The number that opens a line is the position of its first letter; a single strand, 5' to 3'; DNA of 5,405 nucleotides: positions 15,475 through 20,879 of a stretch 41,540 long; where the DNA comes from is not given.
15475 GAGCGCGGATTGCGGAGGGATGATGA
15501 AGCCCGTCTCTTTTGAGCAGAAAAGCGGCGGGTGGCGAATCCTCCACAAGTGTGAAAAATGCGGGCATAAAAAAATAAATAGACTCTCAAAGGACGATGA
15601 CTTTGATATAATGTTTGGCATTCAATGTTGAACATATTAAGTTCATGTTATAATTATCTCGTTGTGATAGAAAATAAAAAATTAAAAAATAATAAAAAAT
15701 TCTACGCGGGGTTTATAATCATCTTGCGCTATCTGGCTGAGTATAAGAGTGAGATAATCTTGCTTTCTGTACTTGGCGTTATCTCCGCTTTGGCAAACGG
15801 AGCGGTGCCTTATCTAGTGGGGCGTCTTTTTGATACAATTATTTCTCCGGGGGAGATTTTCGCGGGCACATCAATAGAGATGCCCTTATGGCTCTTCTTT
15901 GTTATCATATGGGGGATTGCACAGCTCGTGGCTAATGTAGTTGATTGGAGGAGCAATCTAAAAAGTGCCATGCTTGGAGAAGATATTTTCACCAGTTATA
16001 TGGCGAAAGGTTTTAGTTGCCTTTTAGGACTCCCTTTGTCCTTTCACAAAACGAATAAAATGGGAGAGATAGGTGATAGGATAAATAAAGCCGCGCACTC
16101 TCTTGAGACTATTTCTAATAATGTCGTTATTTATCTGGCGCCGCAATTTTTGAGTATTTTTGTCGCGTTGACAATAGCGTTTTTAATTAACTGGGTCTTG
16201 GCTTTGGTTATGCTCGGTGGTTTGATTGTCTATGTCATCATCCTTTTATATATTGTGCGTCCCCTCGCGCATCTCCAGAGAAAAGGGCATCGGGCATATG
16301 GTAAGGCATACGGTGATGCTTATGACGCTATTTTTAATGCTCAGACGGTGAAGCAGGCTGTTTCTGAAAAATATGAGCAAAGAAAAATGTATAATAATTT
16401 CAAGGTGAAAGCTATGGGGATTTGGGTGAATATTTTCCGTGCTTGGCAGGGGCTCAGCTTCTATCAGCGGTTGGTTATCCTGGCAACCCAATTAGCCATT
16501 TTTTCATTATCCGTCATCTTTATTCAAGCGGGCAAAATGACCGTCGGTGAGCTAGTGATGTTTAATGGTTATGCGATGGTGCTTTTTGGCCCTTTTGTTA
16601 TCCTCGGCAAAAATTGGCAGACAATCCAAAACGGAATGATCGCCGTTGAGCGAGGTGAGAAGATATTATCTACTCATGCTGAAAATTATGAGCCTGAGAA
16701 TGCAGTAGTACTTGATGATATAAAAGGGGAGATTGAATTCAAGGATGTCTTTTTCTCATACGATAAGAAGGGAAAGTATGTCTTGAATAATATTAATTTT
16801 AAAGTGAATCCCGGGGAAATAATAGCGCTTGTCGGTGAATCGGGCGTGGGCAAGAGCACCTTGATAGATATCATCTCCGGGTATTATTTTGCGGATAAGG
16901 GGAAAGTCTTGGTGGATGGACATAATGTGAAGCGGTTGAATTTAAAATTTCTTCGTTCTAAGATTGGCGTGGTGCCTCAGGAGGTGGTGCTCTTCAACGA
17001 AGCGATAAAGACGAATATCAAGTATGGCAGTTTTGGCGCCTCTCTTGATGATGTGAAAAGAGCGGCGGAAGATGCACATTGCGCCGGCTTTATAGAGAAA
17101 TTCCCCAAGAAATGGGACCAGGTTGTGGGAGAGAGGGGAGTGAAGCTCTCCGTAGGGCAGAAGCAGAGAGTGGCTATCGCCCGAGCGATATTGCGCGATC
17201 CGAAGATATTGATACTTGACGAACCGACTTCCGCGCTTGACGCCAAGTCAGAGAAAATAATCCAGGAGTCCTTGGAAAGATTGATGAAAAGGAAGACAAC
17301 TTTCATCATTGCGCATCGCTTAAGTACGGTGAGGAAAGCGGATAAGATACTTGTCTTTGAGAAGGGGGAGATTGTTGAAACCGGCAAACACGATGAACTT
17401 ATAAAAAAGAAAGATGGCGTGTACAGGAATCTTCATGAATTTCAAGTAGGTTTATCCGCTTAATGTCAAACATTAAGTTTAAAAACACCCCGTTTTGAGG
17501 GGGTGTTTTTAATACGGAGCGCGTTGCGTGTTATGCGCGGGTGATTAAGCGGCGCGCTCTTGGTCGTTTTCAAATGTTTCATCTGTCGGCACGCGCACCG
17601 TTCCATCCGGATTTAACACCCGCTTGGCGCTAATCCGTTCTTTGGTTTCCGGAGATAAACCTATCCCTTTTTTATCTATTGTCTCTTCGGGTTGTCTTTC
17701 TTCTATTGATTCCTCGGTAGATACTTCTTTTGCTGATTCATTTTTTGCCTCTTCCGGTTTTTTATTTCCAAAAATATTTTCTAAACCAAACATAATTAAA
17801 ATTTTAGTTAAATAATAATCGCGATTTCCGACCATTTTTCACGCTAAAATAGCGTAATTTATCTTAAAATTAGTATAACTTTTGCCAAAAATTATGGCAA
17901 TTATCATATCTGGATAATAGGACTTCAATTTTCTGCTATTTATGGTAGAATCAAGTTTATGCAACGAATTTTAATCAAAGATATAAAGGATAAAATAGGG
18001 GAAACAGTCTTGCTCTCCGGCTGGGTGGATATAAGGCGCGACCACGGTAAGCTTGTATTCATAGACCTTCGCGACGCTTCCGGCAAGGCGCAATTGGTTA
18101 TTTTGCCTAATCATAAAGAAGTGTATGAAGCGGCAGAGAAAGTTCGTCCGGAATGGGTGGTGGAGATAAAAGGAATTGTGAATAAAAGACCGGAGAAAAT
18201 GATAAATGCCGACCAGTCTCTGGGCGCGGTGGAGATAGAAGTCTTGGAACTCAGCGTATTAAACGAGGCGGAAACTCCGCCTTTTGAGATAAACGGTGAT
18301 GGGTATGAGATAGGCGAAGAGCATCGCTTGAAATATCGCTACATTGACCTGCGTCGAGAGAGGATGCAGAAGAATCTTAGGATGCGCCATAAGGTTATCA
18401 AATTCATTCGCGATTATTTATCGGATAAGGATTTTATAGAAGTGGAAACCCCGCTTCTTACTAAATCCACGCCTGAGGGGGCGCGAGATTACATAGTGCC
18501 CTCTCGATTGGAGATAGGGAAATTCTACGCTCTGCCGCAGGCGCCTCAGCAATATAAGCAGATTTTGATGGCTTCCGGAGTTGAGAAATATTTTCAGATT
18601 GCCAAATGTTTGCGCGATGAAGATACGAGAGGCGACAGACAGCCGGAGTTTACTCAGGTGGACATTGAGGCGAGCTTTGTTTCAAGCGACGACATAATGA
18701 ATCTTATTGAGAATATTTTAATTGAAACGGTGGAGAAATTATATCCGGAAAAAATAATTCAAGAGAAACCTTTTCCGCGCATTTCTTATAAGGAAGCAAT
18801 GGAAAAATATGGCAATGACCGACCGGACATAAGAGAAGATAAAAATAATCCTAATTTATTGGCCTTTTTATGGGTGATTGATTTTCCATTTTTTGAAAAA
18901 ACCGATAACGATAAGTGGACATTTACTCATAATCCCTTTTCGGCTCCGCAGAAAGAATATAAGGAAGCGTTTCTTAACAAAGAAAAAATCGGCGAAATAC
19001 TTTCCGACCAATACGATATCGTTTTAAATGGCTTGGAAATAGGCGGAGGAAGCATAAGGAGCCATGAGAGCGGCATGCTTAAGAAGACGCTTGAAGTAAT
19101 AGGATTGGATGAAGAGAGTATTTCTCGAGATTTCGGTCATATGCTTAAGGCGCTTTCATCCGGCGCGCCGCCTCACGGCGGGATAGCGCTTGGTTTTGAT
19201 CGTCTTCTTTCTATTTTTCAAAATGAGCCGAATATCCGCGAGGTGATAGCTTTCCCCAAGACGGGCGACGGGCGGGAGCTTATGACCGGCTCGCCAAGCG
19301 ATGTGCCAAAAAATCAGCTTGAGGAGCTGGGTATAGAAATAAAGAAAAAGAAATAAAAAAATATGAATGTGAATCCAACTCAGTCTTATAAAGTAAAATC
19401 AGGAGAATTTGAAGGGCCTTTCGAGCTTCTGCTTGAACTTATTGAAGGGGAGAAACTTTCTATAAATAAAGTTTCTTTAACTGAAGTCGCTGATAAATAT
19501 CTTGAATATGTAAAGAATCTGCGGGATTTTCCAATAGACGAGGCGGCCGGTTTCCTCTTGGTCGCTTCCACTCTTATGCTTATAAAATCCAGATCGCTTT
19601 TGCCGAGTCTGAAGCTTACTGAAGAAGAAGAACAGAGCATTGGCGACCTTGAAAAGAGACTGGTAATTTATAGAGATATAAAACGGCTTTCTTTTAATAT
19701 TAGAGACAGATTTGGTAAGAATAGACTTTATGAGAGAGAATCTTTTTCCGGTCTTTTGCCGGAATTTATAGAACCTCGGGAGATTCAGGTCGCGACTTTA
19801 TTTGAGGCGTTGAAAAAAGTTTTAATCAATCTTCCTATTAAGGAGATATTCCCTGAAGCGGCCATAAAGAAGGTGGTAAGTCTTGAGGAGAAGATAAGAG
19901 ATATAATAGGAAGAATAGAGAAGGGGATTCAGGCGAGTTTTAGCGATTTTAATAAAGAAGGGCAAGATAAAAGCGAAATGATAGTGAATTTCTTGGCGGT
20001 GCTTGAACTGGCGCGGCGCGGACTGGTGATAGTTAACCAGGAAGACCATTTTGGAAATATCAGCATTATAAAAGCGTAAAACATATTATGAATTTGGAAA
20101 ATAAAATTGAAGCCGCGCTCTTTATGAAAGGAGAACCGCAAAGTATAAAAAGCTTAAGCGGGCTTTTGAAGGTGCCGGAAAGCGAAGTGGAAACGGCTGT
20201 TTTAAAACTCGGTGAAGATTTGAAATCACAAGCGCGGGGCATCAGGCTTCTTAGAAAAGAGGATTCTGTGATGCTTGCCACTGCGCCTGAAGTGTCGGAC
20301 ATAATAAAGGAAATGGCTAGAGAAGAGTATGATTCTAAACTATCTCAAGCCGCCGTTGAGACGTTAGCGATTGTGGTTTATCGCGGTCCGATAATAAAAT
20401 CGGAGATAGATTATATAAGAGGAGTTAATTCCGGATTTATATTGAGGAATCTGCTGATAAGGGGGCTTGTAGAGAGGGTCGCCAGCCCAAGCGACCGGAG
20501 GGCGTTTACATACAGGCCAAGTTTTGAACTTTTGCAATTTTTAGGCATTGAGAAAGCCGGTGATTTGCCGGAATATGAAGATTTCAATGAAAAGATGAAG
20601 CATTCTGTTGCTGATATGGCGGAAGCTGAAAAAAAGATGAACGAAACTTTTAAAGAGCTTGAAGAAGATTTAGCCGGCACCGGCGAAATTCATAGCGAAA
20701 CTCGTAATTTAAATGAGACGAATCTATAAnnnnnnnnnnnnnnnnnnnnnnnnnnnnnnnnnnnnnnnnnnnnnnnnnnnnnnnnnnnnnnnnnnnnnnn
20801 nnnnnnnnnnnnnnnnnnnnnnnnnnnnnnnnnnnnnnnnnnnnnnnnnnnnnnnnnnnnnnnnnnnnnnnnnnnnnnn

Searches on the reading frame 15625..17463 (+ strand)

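Call 13: search_protein_families(library=pfam, proteins=[window:15625-17463:+], max_evalue=0.01)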
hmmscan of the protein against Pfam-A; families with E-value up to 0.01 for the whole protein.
window:15625-17463:+ (612 aa): 6 families
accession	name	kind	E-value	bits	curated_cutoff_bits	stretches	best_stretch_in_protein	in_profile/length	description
PF00005.33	ABC_tran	-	3.5e-37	128.5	25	1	387-536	1-137/137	ABC transporter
PF00664.28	ABC_membrane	-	6.1e-28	98.7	28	1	45-324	2-274/274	ABC transporter transmembrane region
PF02463.25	SMC_N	-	2e-06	27.8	40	1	428-576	111-209/220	RecF/RecN/SMC N terminal domain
PF13304.12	AAA_21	-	1.1e-05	26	27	0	509-562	239-295/304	AAA domain, putative AbiEii toxin, Type IV TA system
PF13555.12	AAA_29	-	0.00012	22.2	27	1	391-417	16-42/61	P-loop containing region of AAA domain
PF03193.22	RsgA_GTPase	-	0.00019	21.8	30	1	381-419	91-128/174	RsgA GTPase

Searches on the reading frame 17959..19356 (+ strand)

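Call 13: search_protein_families(library=pfam, proteins=[window:17959-19356:+], max_evalue=0.01)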
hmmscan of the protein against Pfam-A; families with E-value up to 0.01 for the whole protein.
window:17959-19356:+ (465 aa): 2 families
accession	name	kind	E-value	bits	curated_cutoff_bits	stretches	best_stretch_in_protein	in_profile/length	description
PF00152.25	tRNA-synt_2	-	3.2e-112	375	25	1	120-435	2-307/308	tRNA synthetases class II (D, K and N)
PF01336.31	tRNA_anti-codon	-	1e-14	54.7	27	1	17-100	1-74/75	OB-fold nucleic acid binding domain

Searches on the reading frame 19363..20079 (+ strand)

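Call 75: search_protein_families(library=pfam, proteins=[window:19363-20079:+], max_evalue=0.001)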
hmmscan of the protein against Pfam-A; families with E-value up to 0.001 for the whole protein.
window:19363-20079:+ (238 aa): 1 family
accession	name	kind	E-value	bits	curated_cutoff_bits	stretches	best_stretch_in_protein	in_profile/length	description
PF02616.19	SMC_ScpA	-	1.7e-22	81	24.6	1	26-235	1-229/232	Segregation and condensation protein ScpA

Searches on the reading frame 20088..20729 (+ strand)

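Call 75: search_protein_families(library=pfam, proteins=[window:20088-20729:+], max_evalue=0.001)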
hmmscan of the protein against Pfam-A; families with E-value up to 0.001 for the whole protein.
window:20088-20729:+ (213 aa): 1 family
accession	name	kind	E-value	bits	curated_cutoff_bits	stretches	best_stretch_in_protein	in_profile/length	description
PF04079.22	SMC_ScpB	-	5.8e-40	136.9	27.4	1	6-162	2-159/160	Segregation and condensation complex subunit ScpB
